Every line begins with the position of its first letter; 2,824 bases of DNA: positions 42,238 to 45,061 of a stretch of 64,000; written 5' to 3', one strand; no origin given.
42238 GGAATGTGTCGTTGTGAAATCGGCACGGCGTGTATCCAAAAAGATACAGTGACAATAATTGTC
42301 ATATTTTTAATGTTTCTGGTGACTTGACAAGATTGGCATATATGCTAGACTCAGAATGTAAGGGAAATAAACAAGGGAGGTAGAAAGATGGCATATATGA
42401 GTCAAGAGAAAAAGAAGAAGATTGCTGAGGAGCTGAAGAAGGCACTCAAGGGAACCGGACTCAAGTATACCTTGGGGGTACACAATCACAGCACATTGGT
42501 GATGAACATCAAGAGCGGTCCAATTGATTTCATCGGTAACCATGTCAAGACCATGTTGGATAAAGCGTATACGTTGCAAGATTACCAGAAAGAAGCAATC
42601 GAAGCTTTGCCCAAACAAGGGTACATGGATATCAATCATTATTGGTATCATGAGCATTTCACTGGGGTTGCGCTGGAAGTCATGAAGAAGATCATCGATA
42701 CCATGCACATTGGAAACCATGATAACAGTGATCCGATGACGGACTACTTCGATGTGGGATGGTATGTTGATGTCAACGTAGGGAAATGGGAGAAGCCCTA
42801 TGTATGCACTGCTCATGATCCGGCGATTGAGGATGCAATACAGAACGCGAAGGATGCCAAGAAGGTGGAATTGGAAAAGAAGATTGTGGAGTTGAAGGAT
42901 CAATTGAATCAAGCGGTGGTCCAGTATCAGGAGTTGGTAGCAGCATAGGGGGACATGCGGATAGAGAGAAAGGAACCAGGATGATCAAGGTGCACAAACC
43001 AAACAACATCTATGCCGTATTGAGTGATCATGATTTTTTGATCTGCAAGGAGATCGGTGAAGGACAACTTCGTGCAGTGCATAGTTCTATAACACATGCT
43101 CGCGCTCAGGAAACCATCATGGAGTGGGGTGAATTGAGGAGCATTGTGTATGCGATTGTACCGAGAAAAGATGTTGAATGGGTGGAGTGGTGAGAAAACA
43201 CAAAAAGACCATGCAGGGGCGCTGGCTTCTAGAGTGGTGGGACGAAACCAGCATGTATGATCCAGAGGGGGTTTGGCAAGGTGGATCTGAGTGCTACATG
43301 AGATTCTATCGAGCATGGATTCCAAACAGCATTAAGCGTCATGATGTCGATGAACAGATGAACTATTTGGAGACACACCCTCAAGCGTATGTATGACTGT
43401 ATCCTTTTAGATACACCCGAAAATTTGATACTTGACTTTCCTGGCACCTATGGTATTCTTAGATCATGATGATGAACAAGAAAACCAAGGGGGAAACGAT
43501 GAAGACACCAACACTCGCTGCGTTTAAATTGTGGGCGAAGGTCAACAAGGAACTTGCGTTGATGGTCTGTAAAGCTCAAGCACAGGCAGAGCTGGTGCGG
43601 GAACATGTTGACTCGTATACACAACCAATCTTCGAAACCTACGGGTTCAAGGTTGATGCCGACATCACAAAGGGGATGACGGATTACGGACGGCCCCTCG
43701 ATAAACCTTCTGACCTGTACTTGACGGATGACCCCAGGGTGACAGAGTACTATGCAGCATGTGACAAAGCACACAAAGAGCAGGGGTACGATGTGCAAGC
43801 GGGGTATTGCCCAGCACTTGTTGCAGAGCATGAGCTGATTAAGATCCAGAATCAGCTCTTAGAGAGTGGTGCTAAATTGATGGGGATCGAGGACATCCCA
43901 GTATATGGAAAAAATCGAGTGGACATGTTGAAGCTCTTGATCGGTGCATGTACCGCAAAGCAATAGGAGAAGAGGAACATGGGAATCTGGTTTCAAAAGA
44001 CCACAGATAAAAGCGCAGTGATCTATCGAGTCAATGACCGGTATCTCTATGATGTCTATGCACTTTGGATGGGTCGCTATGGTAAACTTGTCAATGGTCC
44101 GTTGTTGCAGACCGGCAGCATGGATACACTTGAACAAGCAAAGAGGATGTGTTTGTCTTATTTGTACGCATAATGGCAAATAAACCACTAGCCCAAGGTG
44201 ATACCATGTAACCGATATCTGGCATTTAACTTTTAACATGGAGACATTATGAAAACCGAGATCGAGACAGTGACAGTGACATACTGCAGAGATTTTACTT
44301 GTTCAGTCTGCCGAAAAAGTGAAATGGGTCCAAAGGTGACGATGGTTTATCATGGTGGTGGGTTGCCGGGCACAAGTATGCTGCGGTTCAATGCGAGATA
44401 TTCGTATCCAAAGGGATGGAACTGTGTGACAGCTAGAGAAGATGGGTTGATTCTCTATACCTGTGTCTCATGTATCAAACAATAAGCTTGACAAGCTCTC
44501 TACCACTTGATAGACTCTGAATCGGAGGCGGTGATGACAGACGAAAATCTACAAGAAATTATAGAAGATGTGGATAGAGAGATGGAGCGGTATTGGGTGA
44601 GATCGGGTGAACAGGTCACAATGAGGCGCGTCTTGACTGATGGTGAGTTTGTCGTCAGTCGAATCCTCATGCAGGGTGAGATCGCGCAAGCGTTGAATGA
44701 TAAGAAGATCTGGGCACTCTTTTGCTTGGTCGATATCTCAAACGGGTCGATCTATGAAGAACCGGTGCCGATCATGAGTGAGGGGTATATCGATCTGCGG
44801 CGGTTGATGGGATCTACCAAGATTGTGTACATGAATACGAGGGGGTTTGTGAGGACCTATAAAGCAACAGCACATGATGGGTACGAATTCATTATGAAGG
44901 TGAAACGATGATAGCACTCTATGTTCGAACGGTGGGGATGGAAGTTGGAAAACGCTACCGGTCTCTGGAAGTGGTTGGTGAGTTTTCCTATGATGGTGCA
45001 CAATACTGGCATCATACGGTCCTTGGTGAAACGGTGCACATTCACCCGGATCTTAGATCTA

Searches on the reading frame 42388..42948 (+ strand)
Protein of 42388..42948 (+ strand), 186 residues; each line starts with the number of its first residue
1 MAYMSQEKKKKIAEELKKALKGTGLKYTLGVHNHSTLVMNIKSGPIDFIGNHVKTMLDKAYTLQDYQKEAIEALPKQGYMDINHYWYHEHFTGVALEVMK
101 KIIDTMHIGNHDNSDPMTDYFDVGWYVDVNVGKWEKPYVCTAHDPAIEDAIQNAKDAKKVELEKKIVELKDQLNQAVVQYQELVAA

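Call 26: search_protein_families(library=pfam, proteins=[window:42388-42948:+], max_evalue=0.01)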
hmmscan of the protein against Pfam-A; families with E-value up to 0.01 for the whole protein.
window:42388-42948:+ (186 aa): 1 family
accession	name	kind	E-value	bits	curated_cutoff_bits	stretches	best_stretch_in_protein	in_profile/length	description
PF25587.1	Rv2743c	-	3.2e-05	24.1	27.7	1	146-186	160-200/237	Rv2743c family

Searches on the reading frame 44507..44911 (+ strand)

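Call 86: search_protein_families(library=pfam, proteins=[window:44507-44911:+], max_evalue=0.01)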
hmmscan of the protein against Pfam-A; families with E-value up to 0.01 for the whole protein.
window:44507-44911:+ (134 aa): 1 family
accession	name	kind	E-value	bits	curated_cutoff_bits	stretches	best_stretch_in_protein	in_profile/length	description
PF10664.14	NdhM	-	0.0028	18.4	27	1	2-65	31-94/107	Cyanobacterial and plastid NDH-1 subunit M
